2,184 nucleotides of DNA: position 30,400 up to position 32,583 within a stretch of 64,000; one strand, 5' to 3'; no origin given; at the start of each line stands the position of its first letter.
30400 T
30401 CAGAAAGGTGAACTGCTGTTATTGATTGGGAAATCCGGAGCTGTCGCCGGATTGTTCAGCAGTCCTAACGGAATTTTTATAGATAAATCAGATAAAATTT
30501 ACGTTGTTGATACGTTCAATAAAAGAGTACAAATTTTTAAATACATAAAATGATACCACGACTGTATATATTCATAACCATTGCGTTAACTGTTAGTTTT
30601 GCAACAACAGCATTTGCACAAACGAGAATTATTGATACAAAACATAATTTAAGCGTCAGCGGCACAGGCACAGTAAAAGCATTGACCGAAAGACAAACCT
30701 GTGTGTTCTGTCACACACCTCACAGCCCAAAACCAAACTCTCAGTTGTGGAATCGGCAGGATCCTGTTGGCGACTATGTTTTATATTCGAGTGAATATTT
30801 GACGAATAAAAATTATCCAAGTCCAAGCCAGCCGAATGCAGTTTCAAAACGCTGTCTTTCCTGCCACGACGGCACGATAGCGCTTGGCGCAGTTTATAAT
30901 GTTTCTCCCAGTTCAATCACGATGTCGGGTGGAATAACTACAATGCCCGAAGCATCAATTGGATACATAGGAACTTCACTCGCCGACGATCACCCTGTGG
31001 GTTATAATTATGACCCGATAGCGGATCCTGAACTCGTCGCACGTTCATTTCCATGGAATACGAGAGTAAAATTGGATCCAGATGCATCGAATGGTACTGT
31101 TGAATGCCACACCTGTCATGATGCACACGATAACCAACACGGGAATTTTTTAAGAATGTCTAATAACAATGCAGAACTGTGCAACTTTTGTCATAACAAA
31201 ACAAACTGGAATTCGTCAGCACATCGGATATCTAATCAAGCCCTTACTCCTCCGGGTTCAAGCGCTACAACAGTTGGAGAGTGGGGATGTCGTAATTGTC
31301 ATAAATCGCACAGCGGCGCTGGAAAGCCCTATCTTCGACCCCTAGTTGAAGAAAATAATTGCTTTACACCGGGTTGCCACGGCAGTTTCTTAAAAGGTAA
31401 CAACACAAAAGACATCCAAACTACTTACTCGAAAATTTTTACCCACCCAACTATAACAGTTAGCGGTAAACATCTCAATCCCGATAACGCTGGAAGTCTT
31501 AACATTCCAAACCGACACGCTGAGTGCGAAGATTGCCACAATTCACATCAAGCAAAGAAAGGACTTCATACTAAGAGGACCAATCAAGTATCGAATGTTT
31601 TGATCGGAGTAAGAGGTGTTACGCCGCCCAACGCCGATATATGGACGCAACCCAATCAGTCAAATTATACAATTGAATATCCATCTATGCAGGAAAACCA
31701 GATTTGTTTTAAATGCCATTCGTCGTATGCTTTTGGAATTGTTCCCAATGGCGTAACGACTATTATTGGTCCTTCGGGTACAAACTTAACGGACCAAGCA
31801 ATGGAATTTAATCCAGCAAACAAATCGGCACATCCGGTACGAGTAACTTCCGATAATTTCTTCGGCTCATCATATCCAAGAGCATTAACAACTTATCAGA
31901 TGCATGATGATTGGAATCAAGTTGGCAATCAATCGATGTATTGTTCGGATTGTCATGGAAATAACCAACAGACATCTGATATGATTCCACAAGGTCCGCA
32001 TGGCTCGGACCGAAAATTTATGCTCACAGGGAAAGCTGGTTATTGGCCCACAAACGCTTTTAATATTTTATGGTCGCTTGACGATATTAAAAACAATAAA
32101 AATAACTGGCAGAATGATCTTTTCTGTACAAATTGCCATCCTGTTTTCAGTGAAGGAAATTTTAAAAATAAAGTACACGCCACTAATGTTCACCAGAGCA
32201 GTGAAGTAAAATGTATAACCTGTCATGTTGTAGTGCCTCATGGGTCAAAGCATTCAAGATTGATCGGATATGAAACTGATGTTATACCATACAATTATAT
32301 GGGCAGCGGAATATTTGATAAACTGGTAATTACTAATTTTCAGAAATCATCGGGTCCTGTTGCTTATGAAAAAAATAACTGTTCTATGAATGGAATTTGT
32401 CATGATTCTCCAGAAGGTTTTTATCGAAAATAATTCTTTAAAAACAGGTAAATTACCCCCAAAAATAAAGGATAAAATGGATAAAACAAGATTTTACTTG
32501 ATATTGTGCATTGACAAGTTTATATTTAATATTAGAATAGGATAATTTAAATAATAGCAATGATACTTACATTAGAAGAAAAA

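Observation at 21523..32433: Porin-cytochrome-like gene cluster: three multiheme cytochromes (8, 4 and about 10 hemes) interleaved with outer-membrane barrel candidates and a PMT-like membrane protein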

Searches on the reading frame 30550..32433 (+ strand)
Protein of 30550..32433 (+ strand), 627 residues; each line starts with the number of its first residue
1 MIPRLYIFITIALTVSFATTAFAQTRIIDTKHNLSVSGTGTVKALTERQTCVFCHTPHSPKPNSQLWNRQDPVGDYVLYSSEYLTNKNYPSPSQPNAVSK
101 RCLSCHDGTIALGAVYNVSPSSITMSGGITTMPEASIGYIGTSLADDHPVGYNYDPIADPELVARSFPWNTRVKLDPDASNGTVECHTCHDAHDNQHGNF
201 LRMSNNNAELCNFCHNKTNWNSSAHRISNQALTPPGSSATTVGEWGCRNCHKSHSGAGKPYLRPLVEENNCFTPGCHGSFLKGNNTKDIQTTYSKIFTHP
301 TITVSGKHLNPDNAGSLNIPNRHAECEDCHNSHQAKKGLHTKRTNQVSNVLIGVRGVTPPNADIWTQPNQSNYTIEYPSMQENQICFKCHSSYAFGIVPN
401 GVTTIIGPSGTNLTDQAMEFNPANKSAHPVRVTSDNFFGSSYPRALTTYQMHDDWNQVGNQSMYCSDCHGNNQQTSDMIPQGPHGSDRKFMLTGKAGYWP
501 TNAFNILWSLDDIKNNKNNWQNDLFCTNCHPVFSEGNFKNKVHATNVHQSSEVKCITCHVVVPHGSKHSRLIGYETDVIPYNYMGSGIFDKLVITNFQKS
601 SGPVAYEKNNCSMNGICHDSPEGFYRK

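Call 3: search_protein_families(library=pfam, proteins=[window:30550-32433:+], max_evalue=0.1)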
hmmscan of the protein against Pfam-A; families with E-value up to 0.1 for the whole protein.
window:30550-32433:+ (627 aa): 7 families
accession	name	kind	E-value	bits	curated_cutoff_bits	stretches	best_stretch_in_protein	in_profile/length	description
PF09699.15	Paired_CXXCH_1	-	4.2e-19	68.4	20.6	2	185-218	8-39/41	Doubled CXXCH motif (Paired_CXXCH_1)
PF14537.11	Cytochrom_c3_2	-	2.5e-09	37.9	25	1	183-259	6-69/79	Cytochrome c3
PF14522.11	Cytochrome_C7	-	5e-07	29.9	24.8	0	520-560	9-49/67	Cytochrome c7 and related cytochrome c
PF22113.1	Mtrc-MtrF_II-IV_dom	-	7.7e-06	26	30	2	242-394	4-131/176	Outer membrane cytochrome MtrC/MtrF-like, domains II/IV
PF03264.19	Cytochrom_NNT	-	2.1e-05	24.8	24.1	1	522-562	35-75/174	NapC/NirT cytochrome c family, N-terminal region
PF05495.17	zf-CHY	-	0.013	16.4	31.3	0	169-218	4-52/68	CHY zinc finger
PF02085.21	Cytochrom_CIII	-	0.029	15.2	22.9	0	168-260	16-91/101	Class III cytochrome C family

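Call 4: search_protein_families(library=ncbifam, proteins=[window:30550-32433:+], max_evalue=0.1)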
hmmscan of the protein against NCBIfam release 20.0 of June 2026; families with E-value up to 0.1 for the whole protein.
window:30550-32433:+ (627 aa): 4 families
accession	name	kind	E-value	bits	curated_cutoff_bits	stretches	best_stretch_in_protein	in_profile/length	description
TIGR01905.1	paired_CXXCH_1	subfamily_domain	1.3e-12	47.4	25.2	2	185-218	8-39/41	doubled CXXCH domain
TIGR03508.1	decahem_SO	subfamily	2.3e-11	43.6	192.2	2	183-277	94-174/258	DmsE family decaheme c-type cytochrome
TIGR03153.1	cytochr_NrfH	equivalog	6.2e-08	32.8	134.2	2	45-109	49-112/138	cytochrome c nitrite reductase small subunit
NF040826.1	lxa_BCAM0308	equivalog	0.0063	16.2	100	1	511-559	11-56/153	BCAM0308 family protein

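Call 6: search_solved_structures(query=window:30550-32433:+, max_evalue=1, show_alignments=2)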
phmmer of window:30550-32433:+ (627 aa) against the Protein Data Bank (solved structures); distinct sequences matched with E-value up to 1: 3.
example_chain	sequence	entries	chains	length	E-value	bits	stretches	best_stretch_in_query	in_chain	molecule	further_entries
7tfs_A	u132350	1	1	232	1.6e-29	106.3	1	8-217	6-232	Cytochrome c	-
9yuq_N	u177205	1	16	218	7.6e-22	80.9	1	19-217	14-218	Putative multiheme cytochrome c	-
8bcx_A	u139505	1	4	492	0.073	14.9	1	513-575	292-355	Nitrite reductase (cytochrome; ammonia-forming)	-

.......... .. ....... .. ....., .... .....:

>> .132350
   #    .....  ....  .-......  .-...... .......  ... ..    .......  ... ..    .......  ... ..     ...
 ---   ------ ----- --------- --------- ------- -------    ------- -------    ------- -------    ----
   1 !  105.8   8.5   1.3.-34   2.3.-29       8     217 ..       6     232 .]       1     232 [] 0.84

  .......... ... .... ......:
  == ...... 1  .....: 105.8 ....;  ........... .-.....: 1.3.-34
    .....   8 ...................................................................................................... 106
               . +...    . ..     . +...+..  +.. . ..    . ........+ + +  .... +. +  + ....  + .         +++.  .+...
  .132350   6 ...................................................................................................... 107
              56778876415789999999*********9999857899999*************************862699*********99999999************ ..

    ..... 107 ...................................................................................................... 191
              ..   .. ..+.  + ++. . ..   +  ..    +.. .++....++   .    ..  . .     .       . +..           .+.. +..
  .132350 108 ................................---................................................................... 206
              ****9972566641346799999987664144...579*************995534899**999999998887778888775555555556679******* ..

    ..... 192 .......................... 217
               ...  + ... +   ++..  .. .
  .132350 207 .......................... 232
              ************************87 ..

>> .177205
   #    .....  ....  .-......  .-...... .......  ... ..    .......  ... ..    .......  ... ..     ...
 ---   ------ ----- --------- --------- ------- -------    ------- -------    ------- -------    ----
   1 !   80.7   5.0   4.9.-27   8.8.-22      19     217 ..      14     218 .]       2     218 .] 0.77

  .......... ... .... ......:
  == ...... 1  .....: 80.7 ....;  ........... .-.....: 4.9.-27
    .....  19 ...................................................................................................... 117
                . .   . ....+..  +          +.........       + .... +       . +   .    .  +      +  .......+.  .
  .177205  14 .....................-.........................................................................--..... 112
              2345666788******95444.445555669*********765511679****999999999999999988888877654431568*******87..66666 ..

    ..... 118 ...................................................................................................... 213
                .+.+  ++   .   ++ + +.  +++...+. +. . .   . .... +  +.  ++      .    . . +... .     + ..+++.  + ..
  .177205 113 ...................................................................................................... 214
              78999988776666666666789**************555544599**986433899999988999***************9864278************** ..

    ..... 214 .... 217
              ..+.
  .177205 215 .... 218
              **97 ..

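Call 51: find_homologous_proteins(query=window:30550-32433:+, max_evalue=0.001)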
Query window:30550-32433:+ (627 aa): 4575 proteins with E <= 0.001 among 8000 candidates; the best 120 are listed.
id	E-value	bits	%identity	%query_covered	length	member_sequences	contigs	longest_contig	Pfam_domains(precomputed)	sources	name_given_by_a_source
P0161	0.0e+0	1501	100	100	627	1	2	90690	PF09699.16,PF14537.12,PF03264.20,PF14522.12,PF22113.2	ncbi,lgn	-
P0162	0.0e+0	1202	79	99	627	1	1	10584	PF09699.16,PF14537.12,PF14522.12,PF22113.2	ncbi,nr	ncbi:MAG: hypothetical protein QME52_11615 [Bacteroidota bacterium]|nr:hypothetical protein [Bactero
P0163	0.0e+0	1186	79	98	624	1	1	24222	PF09699.16,PF14537.12,PF14522.12,PF22113.2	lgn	-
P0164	9.3e-271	918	62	100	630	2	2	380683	PF09699.16,PF14537.12,PF14522.12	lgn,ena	-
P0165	3.2e-265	900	61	100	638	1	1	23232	PF09699.16,PF14537.12,PF14522.12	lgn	-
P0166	3.8e-264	896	62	99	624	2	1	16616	PF09699.16,PF22113.2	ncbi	-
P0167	1.9e-263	894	61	96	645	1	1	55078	PF09699.16,PF14537.12,PF14522.12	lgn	-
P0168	4.6e-263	893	62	100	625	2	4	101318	PF09699.16,PF14537.12,PF14522.12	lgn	-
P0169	6.6e-263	892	61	99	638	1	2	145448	PF09699.16,PF14537.12,PF14522.12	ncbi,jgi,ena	-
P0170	2.2e-262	891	60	100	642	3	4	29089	PF09699.16,PF14537.12,PF03264.20,PF14522.12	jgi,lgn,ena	-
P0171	5.8e-261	886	61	99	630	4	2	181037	PF09699.16,PF14537.12,PF03264.20,PF14522.12,PF22113.2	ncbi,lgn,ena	-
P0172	2.9e-260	884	62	98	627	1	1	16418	PF09699.16,PF14537.12,PF14522.12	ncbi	-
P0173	3.6e-260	883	61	99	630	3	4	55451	PF09699.16,PF14537.12,PF03264.20,PF14522.12,PF22113.2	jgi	jgi:predicted CXXCH cytochrome family protein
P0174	6.4e-260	882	61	100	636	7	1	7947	PF09699.16,PF14537.12,PF03264.20,PF14522.12,PF22113.2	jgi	-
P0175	7.3e-259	879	61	100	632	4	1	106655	PF09699.16,PF14537.12,PF03264.20,PF14522.12,PF22113.2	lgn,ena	-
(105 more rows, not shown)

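Call 62: predict_structure(alignment_id=A4)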
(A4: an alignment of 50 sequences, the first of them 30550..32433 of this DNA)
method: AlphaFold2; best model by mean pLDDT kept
length: 627 residues; sequences in the alignment: 50
mean_pLDDT: 70.4   pTM: 0.69
mean pLDDT of the five models: 70.4, 68.3, 66.8, 58.5, 52.3
residues with pLDDT >= 90: 18; 70-90: 355; 50-70: 174; < 50: 80
segments of 3 or more residues with pLDDT < 50: 20-25, 50-68, 116-120, 253-266, 285-302, 436-440, 459-461, 562-567
pLDDT, mean of each block of 10 residues (from residue 1): 78 73 54 71 67 44 45 72 70 81 74 52 67 75 74 83 74 74 84 76 78 81 79 70 71 42 47 59 46 44 60 75 70 74 70 86 85 87 84 86 77 83 71 53 61 60 65 68 67 82 89 89 83 77 72 82 47 75 80 79 70 70 55
secondary structure, 60 per line:
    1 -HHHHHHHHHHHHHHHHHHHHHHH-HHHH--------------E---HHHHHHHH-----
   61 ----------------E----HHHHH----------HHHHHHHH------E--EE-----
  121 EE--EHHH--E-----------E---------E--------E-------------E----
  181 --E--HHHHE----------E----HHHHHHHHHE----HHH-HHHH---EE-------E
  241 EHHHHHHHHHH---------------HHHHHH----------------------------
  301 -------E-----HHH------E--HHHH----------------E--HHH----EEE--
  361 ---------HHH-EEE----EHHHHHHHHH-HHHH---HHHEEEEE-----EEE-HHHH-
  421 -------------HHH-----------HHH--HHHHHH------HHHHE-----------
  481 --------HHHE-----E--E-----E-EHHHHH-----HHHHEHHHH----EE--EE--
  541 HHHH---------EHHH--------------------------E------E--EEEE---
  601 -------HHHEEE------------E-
elements in order: H2-24 H26-29 H48-55 H82-86 H97-104 H186-189 H206-214 H224-227 H242-251 H267-272 H326-329 E356-358 E374-376 H382-390 H392-395 E402-406 E412-414 H416-419 H453-458 H465-468 H510-514 H520-523 H525-528 H541-544 E594-597 E611-613

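Call 67: fold_search(model_id=the predicted structure, library=pdb)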
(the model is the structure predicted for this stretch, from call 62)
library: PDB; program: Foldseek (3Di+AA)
matches with E <= 10: 2; with E <= 0.001: 1
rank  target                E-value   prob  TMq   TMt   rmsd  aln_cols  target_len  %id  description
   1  7tfs                  6.9e-09  1.00  0.25  0.70   4.6       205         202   33  Cryo-EM of the OmcE nanowires from Geobacter sulfurreducens (released 2022-05-04)
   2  1qdb_A                8.8e+00  0.01  0.05  0.06   9.3        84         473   15  CYTOCHROME C NITRITE REDUCTASE (released 1999-08-18)
